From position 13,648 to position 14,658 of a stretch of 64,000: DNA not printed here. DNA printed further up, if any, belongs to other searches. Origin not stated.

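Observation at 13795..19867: Two-gene operon: giant Ca-binding adhesin followed by a membrane-tethered double winged-helix protein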

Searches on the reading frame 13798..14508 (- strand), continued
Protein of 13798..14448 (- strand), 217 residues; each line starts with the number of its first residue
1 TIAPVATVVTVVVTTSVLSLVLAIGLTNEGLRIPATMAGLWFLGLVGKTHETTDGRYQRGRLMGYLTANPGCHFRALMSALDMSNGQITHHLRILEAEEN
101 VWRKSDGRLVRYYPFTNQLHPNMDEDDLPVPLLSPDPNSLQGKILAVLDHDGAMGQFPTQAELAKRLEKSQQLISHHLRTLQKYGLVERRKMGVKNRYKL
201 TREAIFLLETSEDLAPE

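Call 30: find_homologous_proteins(query=A2, max_evalue=0.00001)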
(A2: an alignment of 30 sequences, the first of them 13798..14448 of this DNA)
Query A2 (30 sequences) (217 aa, profile of the alignment): 148 proteins with E <= 0.00001 among 8000 candidates; the best 120 are listed.
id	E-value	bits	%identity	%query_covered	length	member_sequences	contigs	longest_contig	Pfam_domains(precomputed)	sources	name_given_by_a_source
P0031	1.6e-76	275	98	100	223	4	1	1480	PF01047.29,PF12840.14,PF13412.13,PF01022.27,PF13601.13,PF12802.14,PF24266.2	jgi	-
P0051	3.4e-76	273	78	99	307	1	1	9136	PF01047.29,PF12840.14,PF13412.13,PF25212.3,PF01022.27,PF13601.13,PF12802.14,PF24266.2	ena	-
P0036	1.3e-75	272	87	93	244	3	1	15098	PF01047.29,PF12840.14,PF13412.13,PF01022.27,PF13601.13,PF12802.14,PF24266.2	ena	-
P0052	1.4e-75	271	83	87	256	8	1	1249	PF01047.29,PF12840.14,PF13412.13,PF25212.3,PF01022.27,PF13601.13,PF12802.14,PF24266.2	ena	-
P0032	2.2e-75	271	87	91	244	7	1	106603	PF01047.29,PF12840.14,PF13412.13,PF01022.27,PF13601.13,PF12802.14,PF24266.2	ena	-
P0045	4.7e-75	270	83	91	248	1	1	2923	PF01047.29,PF12840.14,PF13412.13,PF01022.27,PF13601.13,PF12802.14,PF24266.2,PF24034.2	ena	-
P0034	5.0e-75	270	87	91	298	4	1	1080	PF01047.29,PF12840.14,PF13412.13,PF01022.27,PF13601.13,PF12802.14,PF24266.2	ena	-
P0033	6.0e-75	269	87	92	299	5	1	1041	PF01047.29,PF12840.14,PF13412.13,PF01022.27,PF13601.13,PF12802.14,PF24266.2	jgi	jgi:predicted transcriptional regulator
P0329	8.7e-75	269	79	99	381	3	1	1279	PF01047.29,PF12840.14,PF13412.13,PF01022.27,PF13601.13,PF12802.14,PF24266.2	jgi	jgi:DNA-binding MarR family transcriptional regulator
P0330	1.1e-74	268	83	86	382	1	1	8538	PF01047.29,PF12840.14,PF13412.13,PF25212.3,PF01022.27,PF13601.13,PF12802.14,PF24266.2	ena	-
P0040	1.6e-74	268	85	89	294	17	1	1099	PF01047.29,PF12840.14,PF13412.13,PF01022.27,PF13601.13,PF12802.14,PF24266.2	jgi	jgi:predicted transcriptional regulator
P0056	1.7e-74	268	82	86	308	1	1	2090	PF01047.29,PF12840.14,PF13412.13,PF25212.3,PF01022.27,PF13601.13,PF12802.14,PF24266.2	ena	-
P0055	1.9e-74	268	77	96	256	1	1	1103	PF01047.29,PF12840.14,PF13412.13,PF25212.3,PF01022.27,PF13601.13,PF12802.14,PF24266.2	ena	-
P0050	2.9e-74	267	82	86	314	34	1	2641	PF01047.29,PF12840.14,PF13412.13,PF01022.27,PF13601.13,PF12802.14,PF24266.2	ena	-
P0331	2.9e-74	267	86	89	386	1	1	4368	PF01047.29,PF12840.14,PF13412.13,PF01022.27,PF13601.13,PF12802.14,PF24266.2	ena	-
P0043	3.0e-74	267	85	91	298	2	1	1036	PF01047.29,PF12840.14,PF13412.13,PF01022.27,PF13601.13,PF12802.14,PF24266.2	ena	-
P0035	3.0e-74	267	85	97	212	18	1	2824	PF01047.29,PF12840.14,PF13412.13,PF01022.27,PF13601.13,PF12802.14,PF24266.2,PF24034.2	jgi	jgi:predicted transcriptional regulator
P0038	5.1e-74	266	88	87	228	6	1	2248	PF01047.29,PF12840.14,PF13412.13,PF01022.27,PF13601.13,PF12802.14,PF24266.2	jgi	jgi:predicted transcriptional regulator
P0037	5.9e-74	266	84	97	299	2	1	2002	PF01047.29,PF12840.14,PF13412.13,PF01022.27,PF13601.13,PF12802.14,PF24266.2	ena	-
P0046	7.0e-74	266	82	97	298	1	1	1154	PF01047.29,PF12840.14,PF13412.13,PF01022.27,PF13601.13,PF12802.14,PF24266.2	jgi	-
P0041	7.6e-74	266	78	99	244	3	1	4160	PF01047.29,PF12840.14,PF13412.13,PF01022.27,PF13601.13,PF12802.14,PF24266.2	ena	-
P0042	1.2e-73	265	85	91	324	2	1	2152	PF01047.29,PF12840.14,PF13412.13,PF01022.27,PF13601.13,PF12802.14,PF24266.2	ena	-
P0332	2.9e-73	264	86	91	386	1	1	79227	PF01047.29,PF12840.14,PF13412.13,PF01022.27,PF13601.13,PF12802.14,PF24266.2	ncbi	-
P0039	7.8e-73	262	84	96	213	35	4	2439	PF01047.29,PF12840.14,PF13412.13,PF01022.27,PF13601.13,PF12802.14,PF24266.2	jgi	jgi:predicted transcriptional regulator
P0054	8.9e-73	262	77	100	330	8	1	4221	PF01047.29,PF12840.14,PF13412.13,PF01022.27,PF13601.13,PF24266.2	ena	-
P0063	1.7e-72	261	71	99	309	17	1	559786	PF01047.29,PF12840.14,PF13412.13,PF01022.27,PF13601.13,PF12802.14,PF24266.2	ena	-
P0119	1.9e-72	261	58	99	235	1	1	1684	PF01047.29,PF12840.14,PF13412.13,PF01022.27,PF13601.13,PF12802.14,PF24266.2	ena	-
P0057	2.2e-72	261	73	100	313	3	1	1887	PF01047.29,PF12840.14,PF13412.13,PF01022.27,PF13601.13,PF12802.14,PF24266.2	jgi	jgi:predicted transcriptional regulator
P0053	2.2e-72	261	77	100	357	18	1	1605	PF01047.29,PF12840.14,PF13412.13,PF01022.27,PF13601.13,PF12802.14,PF24266.2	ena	-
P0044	2.2e-72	261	85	95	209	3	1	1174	PF01047.29,PF12840.14,PF13412.13,PF01022.27,PF13601.13,PF12802.14,PF24266.2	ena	-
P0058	3.1e-72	260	73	100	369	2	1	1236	PF01047.29,PF12840.14,PF13412.13,PF01022.27,PF13601.13,PF12802.14,PF24266.2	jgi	jgi:predicted transcriptional regulator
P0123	3.4e-72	260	57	95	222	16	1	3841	PF01047.29,PF12840.14,PF13412.13,PF01022.27,PF13601.13,PF12802.14,PF13545.13,PF24266.2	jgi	-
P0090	6.4e-72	259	69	97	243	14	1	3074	PF01047.29,PF12840.14,PF13412.13,PF25212.3,PF01022.27,PF13601.13,PF12802.14,PF24266.2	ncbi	-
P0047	7.5e-72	259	85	94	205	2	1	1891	PF01047.29,PF12840.14,PF13412.13,PF01022.27,PF13601.13,PF12802.14,PF24266.2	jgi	jgi:predicted transcriptional regulator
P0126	8.8e-72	259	57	97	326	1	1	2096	PF01047.29,PF13412.13,PF01022.27,PF13601.13,PF12802.14,PF24266.2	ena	-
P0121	9.0e-72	259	58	99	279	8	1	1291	PF01047.29,PF12840.14,PF13412.13,PF01022.27,PF13601.13,PF12802.14,PF24266.2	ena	-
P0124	1.7e-71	258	59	96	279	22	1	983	PF01047.29,PF12840.14,PF13412.13,PF01022.27,PF13601.13,PF12802.14,PF24266.2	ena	-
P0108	2.5e-71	258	67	89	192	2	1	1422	PF01047.29,PF13412.13,PF01022.27,PF13601.13,PF12802.14,PF24266.2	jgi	jgi:predicted transcriptional regulator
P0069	3.0e-71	257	70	97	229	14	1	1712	PF01047.29,PF12840.14,PF13412.13,PF01022.27,PF13601.13,PF12802.14,PF24266.2,PF24034.2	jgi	jgi:DNA-binding transcriptional ArsR family regulator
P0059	5.2e-71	256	72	96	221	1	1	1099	PF01047.29,PF12840.14,PF13412.13,PF01022.27,PF13601.13,PF12802.14,PF24266.2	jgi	-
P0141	6.7e-71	256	49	96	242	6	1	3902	PF01047.29,PF12840.14,PF13412.13,PF01022.27,PF12802.14,PF24266.2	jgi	jgi:predicted transcriptional regulator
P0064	1.1e-70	255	74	90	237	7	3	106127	PF01047.29,PF12840.14,PF13412.13,PF25212.3,PF01022.27,PF13601.13,PF12802.14,PF24266.2,PF24034.2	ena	-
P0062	1.3e-70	255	74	92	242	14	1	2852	PF01047.29,PF12840.14,PF13412.13,PF25212.3,PF01022.27,PF13601.13,PF12802.14,PF13545.13,PF24266.2,PF24034.2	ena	-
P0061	1.6e-70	255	73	98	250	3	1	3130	PF01047.29,PF12840.14,PF13412.13,PF01022.27,PF12802.14,PF24266.2,PF24034.2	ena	-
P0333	2.0e-70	255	59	97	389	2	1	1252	PF01047.29,PF12840.14,PF13412.13,PF01022.27,PF13601.13,PF12802.14,PF24266.2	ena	-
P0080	4.9e-70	253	72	96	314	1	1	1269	PF01047.29,PF12840.14,PF13412.13,PF01022.27,PF13601.13,PF12802.14,PF24266.2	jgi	jgi:predicted transcriptional regulator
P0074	5.1e-70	253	77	85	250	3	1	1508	PF01047.29,PF12840.14,PF13412.13,PF01022.27,PF13601.13,PF12802.14,PF24266.2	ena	-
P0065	6.7e-70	253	71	97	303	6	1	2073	PF01047.29,PF12840.14,PF13412.13,PF01022.27,PF13601.13,PF12802.14,PF24266.2,PF24034.2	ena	-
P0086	9.0e-70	252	69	98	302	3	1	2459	PF01047.29,PF12840.14,PF13412.13,PF01022.27,PF13601.13,PF12802.14,PF24266.2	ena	-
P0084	9.4e-70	252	71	97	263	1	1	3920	PF01047.29,PF12840.14,PF13412.13,PF25212.3,PF01022.27,PF13601.13,PF12802.14,PF24266.2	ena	-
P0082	9.7e-70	252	72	96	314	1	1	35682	PF01047.29,PF12840.14,PF13412.13,PF01022.27,PF13601.13,PF12802.14,PF24266.2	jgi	-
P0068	1.0e-69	252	72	97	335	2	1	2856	PF01047.29,PF12840.14,PF13412.13,PF01022.27,PF12802.14,PF24266.2,PF24034.2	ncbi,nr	ncbi:ArsR family transcriptional regulator, partial [bacterium]|nr:ArsR family transcriptional regul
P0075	1.2e-69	252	73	92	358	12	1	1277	PF01047.29,PF12840.14,PF13412.13,PF01022.27,PF13601.13,PF12802.14,PF24266.2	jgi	jgi:DNA-binding transcriptional ArsR family regulator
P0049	1.3e-69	252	89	87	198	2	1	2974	PF01047.29,PF12840.14,PF13412.13,PF01022.27,PF13601.13,PF12802.14,PF24266.2,PF24034.2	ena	-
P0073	1.3e-69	252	72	94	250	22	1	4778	PF01047.29,PF12840.14,PF13412.13,PF01022.27,PF13601.13,PF12802.14,PF24266.2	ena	-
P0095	1.4e-69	252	71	96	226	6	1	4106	PF01047.29,PF12840.14,PF13412.13,PF01022.27,PF13601.13,PF12802.14,PF24266.2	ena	-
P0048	1.6e-69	252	86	91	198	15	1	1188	PF01047.29,PF12840.14,PF13412.13,PF01022.27,PF13601.13,PF12802.14,PF24266.2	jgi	jgi:predicted transcriptional regulator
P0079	1.9e-69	251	74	93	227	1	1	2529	PF01047.29,PF12840.14,PF13412.13,PF01022.27,PF13601.13,PF12802.14,PF24266.2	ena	-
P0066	2.0e-69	251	71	97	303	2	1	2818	PF01047.29,PF12840.14,PF13412.13,PF01022.27,PF13601.13,PF12802.14,PF24266.2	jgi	jgi:predicted transcriptional regulator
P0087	2.2e-69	251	71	97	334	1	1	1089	PF01047.29,PF12840.14,PF13412.13,PF01022.27,PF13601.13,PF12802.14,PF24266.2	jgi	-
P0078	2.2e-69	251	74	92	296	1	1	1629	PF01047.29,PF12840.14,PF13412.13,PF01022.27,PF13601.13,PF12802.14,PF24266.2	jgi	jgi:predicted transcriptional regulator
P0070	2.7e-69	251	69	96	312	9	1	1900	PF01047.29,PF12840.14,PF13412.13,PF01022.27,PF13601.13,PF12802.14,PF24266.2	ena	-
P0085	2.9e-69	251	75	86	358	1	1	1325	PF01047.29,PF12840.14,PF13412.13,PF01022.27,PF12802.14,PF24266.2,PF24034.2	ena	-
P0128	3.2e-69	251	60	89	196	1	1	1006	PF01047.29,PF12840.14,PF13412.13,PF01022.27,PF13601.13,PF12802.14,PF24266.2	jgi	jgi:predicted transcriptional regulator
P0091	3.3e-69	251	71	98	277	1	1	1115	PF01047.29,PF12840.14,PF13412.13,PF01022.27,PF13601.13,PF12802.14,PF24266.2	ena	-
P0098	5.4e-69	250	71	96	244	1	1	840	PF01047.29,PF12840.14,PF13412.13,PF01022.27,PF13601.13,PF12802.14,PF24266.2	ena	-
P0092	5.9e-69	250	71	97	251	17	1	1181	PF01047.29,PF12840.14,PF13412.13,PF01022.27,PF13601.13,PF12802.14,PF24266.2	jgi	jgi:DNA-binding transcriptional ArsR family regulator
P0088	6.3e-69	250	72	94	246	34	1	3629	PF01047.29,PF12840.14,PF13412.13,PF01022.27,PF13601.13,PF12802.14,PF24266.2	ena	-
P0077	6.5e-69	250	71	97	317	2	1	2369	PF01047.29,PF12840.14,PF13412.13,PF25212.3,PF01022.27,PF13601.13,PF12802.14,PF24266.2,PF24034.2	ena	-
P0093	8.2e-69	249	71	98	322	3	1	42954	PF01047.29,PF12840.14,PF13412.13,PF01022.27,PF13601.13,PF12802.14,PF24266.2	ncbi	ncbi:MAG: winged helix-turn-helix transcriptional regulator, partial [Candidatus Poseidoniaceae arch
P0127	1.5e-68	248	61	85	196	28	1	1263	PF01047.29,PF12840.14,PF13412.13,PF01022.27,PF13601.13,PF12802.14,PF24266.2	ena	-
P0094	1.6e-68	248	70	97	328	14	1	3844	PF01047.29,PF12840.14,PF13412.13,PF01022.27,PF12802.14,PF24266.2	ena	-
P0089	1.9e-68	248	72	95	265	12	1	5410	PF01047.29,PF12840.14,PF13412.13,PF01022.27,PF13601.13,PF12802.14,PF24266.2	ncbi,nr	ncbi:MAG: ArsR family transcriptional regulator, partial [Candidatus Thermoplasmatota archaeon]|nr:A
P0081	2.0e-68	248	75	92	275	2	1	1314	PF01047.29,PF12840.14,PF13412.13,PF01022.27,PF13601.13,PF12802.14,PF24266.2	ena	-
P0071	2.0e-68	248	72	97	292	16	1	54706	PF01047.29,PF12840.14,PF13412.13,PF01022.27,PF13601.13,PF12802.14,PF24266.2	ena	-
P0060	2.3e-68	248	78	91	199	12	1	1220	PF01047.29,PF12840.14,PF13412.13,PF01022.27,PF13601.13,PF12802.14,PF24266.2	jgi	jgi:predicted transcriptional regulator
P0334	2.4e-68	248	72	94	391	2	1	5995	PF01047.29,PF12840.14,PF13412.13,PF01022.27,PF13601.13,PF12802.14,PF24266.2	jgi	jgi:predicted transcriptional regulator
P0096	3.2e-68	247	74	89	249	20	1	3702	PF01047.29,PF12840.14,PF13412.13,PF01022.27,PF13601.13,PF12802.14,PF24266.2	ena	-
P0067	3.3e-68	247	72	98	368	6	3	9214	PF13412.13,PF01022.27,PF13601.13,PF12802.14,PF24266.2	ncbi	ncbi:MAG: ArsR family transcriptional regulator, partial [Euryarchaeota archaeon TMED248]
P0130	3.7e-68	247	59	89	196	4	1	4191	PF01047.29,PF12840.14,PF13412.13,PF01022.27,PF13601.13,PF12802.14,PF24266.2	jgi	-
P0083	4.8e-68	247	72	90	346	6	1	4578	PF01047.29,PF12840.14,PF13412.13,PF01022.27,PF13601.13,PF12802.14,PF24266.2,PF24034.2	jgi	jgi:DNA-binding MarR family transcriptional regulator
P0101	5.0e-68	247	70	97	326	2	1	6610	PF01047.29,PF12840.14,PF13412.13,PF01022.27,PF13601.13,PF12802.14,PF24266.2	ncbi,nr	ncbi:MAG TPA: ArsR family transcriptional regulator [Candidatus Poseidoniaceae archaeon]|nr:MAG TPA:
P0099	9.7e-68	246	70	97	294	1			PF01047.29,PF12840.14,PF13412.13,PF01022.27,PF13601.13,PF12802.14,PF24266.2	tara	tara:strand:- start:122 stop:1006 length:885 start_codon:yes stop_codon:yes gene_type:complete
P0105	2.1e-67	245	70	91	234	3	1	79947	PF01047.29,PF12840.14,PF13412.13,PF01022.27,PF13601.13,PF12802.14,PF24266.2,PF24034.2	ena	-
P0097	3.1e-67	244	76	86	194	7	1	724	PF01047.29,PF12840.14,PF13412.13,PF25212.3,PF01022.27,PF13601.13,PF12802.14,PF24266.2,PF24034.2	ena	-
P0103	8.6e-67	243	67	90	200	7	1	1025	PF01047.29,PF12840.14,PF13412.13,PF25212.3,PF01022.27,PF13601.13,PF12802.14,PF24266.2,PF24034.2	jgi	-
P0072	1.1e-66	242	83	81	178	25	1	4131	PF01047.29,PF12840.14,PF13412.13,PF25212.3,PF01022.27,PF13601.13,PF12802.14,PF24266.2,PF24034.2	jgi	-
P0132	2.6e-65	238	67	76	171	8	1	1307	PF01047.29,PF12840.14,PF13412.13,PF01022.27,PF13601.13,PF12802.14,PF24266.2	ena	-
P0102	8.9e-65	236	72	87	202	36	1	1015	PF01047.29,PF12840.14,PF13412.13,PF01022.27,PF13601.13,PF12802.14,PF24266.2,PF24034.2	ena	-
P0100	3.6e-64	234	79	83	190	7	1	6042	PF01047.29,PF12840.14,PF13412.13,PF01022.27,PF13601.13,PF12802.14,PF24266.2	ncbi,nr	ncbi:MAG: ArsR family transcriptional regulator, partial [Candidatus Thermoplasmatota archaeon]|nr:A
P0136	7.3e-64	233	65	76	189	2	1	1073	PF01047.29,PF12840.14,PF13412.13,PF01022.27,PF13601.13,PF12802.14,PF24266.2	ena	-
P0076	7.0e-63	230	88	79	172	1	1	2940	PF01047.29,PF12840.14,PF13412.13,PF01022.27,PF13601.13,PF12802.14,PF24266.2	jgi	-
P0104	1.6e-62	229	76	81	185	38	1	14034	PF01047.29,PF12840.14,PF13412.13,PF01022.27,PF13601.13,PF12802.14,PF24266.2,PF24034.2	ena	-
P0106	1.7e-62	229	76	78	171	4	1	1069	PF01047.29,PF12840.14,PF13412.13,PF25212.3,PF01022.27,PF13601.13,PF12802.14,PF24266.2,PF24034.2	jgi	jgi:predicted transcriptional regulator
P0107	1.6e-61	225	77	79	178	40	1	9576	PF01047.29,PF12840.14,PF13412.13,PF01022.27,PF13601.13,PF12802.14,PF24266.2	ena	-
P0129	1.3e-57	213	71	67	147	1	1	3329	PF01047.29,PF12840.14,PF13412.13,PF25212.3,PF06970.19,PF01022.27,PF13601.13,PF12802.14,PF24266.2,PF24034.2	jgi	-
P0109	6.5e-57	210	65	94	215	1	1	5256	PF12840.14,PF13412.13,PF01022.27,PF12802.14,PF24266.2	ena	-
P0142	1.6e-56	209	66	69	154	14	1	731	PF01047.29,PF12840.14,PF13412.13,PF01022.27,PF13601.13,PF12802.14,PF13545.13,PF24266.2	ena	-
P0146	5.3e-56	207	63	71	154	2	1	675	PF01047.29,PF12840.14,PF13412.13,PF01022.27,PF13601.13,PF12802.14,PF24266.2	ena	-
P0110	7.8e-56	207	88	71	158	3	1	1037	PF01047.29,PF12840.14,PF13412.13,PF01022.27,PF13601.13,PF12802.14,PF24266.2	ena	-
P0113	1.9e-54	202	78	69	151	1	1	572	PF01047.29,PF12840.14,PF13412.13,PF01022.27,PF13601.13,PF12802.14,PF24266.2,PF24034.2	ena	-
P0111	4.8e-54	201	81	71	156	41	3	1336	PF01047.29,PF12840.14,PF13412.13,PF01022.27,PF13601.13,PF12802.14,PF24266.2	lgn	-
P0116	1.5e-53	199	74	69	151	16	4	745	PF01047.29,PF12840.14,PF13412.13,PF25212.3,PF01022.27,PF13601.13,PF12802.14,PF24266.2,PF24034.2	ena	-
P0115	1.7e-53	199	75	69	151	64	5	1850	PF01047.29,PF12840.14,PF13412.13,PF25212.3,PF06970.19,PF01022.27,PF13601.13,PF12802.14,PF13545.13,PF24266.2,PF24034.2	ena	-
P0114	1.9e-53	199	76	69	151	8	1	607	PF01047.29,PF12840.14,PF13412.13,PF25212.3,PF01022.27,PF13601.13,PF12802.14,PF24266.2,PF24034.2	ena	-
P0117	5.7e-53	198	76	69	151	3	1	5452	PF01047.29,PF12840.14,PF13412.13,PF25212.3,PF01022.27,PF13601.13,PF12802.14,PF13545.13,PF24266.2,PF24034.2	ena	-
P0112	1.9e-52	196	74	73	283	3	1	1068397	PF13412.13,PF24266.2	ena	-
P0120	4.6e-52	195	76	69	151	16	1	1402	PF01047.29,PF12840.14,PF13412.13,PF01022.27,PF13601.13,PF12802.14,PF24266.2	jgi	jgi:predicted transcriptional regulator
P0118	2.1e-49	186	70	75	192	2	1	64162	PF13412.13,PF24266.2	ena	-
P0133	5.0e-48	181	73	65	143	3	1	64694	PF13412.13,PF24266.2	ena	-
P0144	2.6e-46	176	68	63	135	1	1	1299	PF13412.13,PF01022.27,PF24266.2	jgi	-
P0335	8.7e-46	174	57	73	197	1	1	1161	PF01047.29,PF13412.13,PF01022.27,PF12802.14,PF00873.26,PF24266.2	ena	-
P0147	1.6e-45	173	67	62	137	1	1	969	PF12840.14,PF13412.13,PF01022.27,PF24266.2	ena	-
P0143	1.7e-45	173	71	60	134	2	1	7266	PF01047.29,PF12840.14,PF13412.13,PF01022.27,PF12802.14,PF24266.2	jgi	jgi:predicted transcriptional regulator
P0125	5.5e-43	165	83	62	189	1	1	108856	PF13412.13,PF01022.27,PF24266.2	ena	-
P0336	2.9e-42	163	60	60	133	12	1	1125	PF01047.29,PF12840.14,PF13412.13,PF01022.27,PF12802.14,PF24266.2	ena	-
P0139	5.9e-42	162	85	51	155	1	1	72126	PF24266.2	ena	-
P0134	1.5e-41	160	75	60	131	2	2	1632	PF01047.29,PF12840.14,PF13412.13,PF25212.3,PF01022.27,PF24266.2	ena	-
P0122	1.7e-41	160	82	59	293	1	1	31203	PF24266.2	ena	-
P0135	1.0e-40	157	74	63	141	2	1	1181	PF01022.27,PF24266.2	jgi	jgi:DNA-binding transcriptional ArsR family regulator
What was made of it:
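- Tried and rejected: Profile search with distant family members (call 30).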

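Call 33: search_solved_structures(query=A2, max_evalue=0.01, show_alignments=2)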
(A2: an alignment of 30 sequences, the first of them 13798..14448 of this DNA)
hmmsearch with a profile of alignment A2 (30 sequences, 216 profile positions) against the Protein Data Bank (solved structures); distinct sequences matched with E-value up to 0.01: 73 (the best 60 are shown).
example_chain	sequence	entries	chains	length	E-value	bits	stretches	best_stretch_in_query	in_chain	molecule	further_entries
5duk_A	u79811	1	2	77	7.7e-10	41.7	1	62-119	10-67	putative DNA binding protein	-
1r22_A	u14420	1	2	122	7.6e-07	31.9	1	144-211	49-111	Transcriptional repressor smtB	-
3f6v_A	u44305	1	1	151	8.2e-07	31.8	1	141-210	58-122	Possible transcriptional regulator, ArsR family protein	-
1uly_A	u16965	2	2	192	8.7e-07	31.8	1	137-199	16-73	hypothetical protein PH1932 | hypothetical transcription regulator protein, PH1932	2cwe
6j05_A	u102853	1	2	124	1.2e-06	31.2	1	140-202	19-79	Transcriptional regulator ArsR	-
8qkf_A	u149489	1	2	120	3.6e-06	29.7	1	162-209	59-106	ArsR family transcriptional regulator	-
3cuo_A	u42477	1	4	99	3.9e-06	29.6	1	145-210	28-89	Uncharacterized HTH-type transcriptional regulator ygaV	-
1r1t_A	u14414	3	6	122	4.1e-06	29.6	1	145-211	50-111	Transcriptional repressor smtB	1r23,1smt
3jth_A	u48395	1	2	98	4.4e-06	29.5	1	132-209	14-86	Transcription activator HlyU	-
5znx_A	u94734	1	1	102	4.8e-06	29.3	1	132-209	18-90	Transcriptional activator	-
4k2e_A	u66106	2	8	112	6e-06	29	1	131-208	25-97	Transcriptional activator HlyU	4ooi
6j0e_A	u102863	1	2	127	6.2e-06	29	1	140-203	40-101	Arsenic responsive repressor ArsR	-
2lkp_A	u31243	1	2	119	8.7e-06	28.5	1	149-210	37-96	HTH-type transcriptional regulator NmtR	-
2oqg_A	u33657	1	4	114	1.3e-05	27.9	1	146-202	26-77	Possible transcriptional regulator, ArsR family protein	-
3tgn_A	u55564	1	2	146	1.7e-05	27.5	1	136-200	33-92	Adc operon repressor AdcR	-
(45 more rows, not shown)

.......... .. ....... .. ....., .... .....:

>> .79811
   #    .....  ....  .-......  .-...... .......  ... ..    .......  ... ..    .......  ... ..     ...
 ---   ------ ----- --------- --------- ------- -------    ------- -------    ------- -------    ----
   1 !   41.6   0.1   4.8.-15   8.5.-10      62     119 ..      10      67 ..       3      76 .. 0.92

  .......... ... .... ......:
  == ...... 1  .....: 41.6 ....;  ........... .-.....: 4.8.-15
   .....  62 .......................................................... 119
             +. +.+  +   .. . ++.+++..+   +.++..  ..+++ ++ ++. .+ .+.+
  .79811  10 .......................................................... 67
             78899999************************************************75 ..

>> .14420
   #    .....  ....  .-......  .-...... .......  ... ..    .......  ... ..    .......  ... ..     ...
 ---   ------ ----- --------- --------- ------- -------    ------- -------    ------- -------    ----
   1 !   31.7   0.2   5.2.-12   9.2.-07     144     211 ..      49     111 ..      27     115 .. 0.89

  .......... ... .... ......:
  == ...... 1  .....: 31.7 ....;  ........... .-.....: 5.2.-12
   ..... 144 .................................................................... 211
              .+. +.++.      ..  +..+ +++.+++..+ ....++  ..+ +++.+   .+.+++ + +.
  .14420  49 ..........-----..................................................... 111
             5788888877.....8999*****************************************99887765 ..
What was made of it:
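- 14107..14286 (-): Winged helix 1 (residues about 694-753). PDB profile hit to 5duk_A, E = 7.7e-10 (call 33).
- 13819..14031 (-): Winged helix 2 (residues about 779-849), ArsR/SmtB-like, with recognition helix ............. PDB profile hit to SmtB (call 33).
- On ArsR/SmtB metalloregulators: PDB profile alignment to SmtB 1r22 (call 33).
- Checked: A PDB profile search hits 5duk for the first domain and SmtB/ArsR for the second (call 33).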
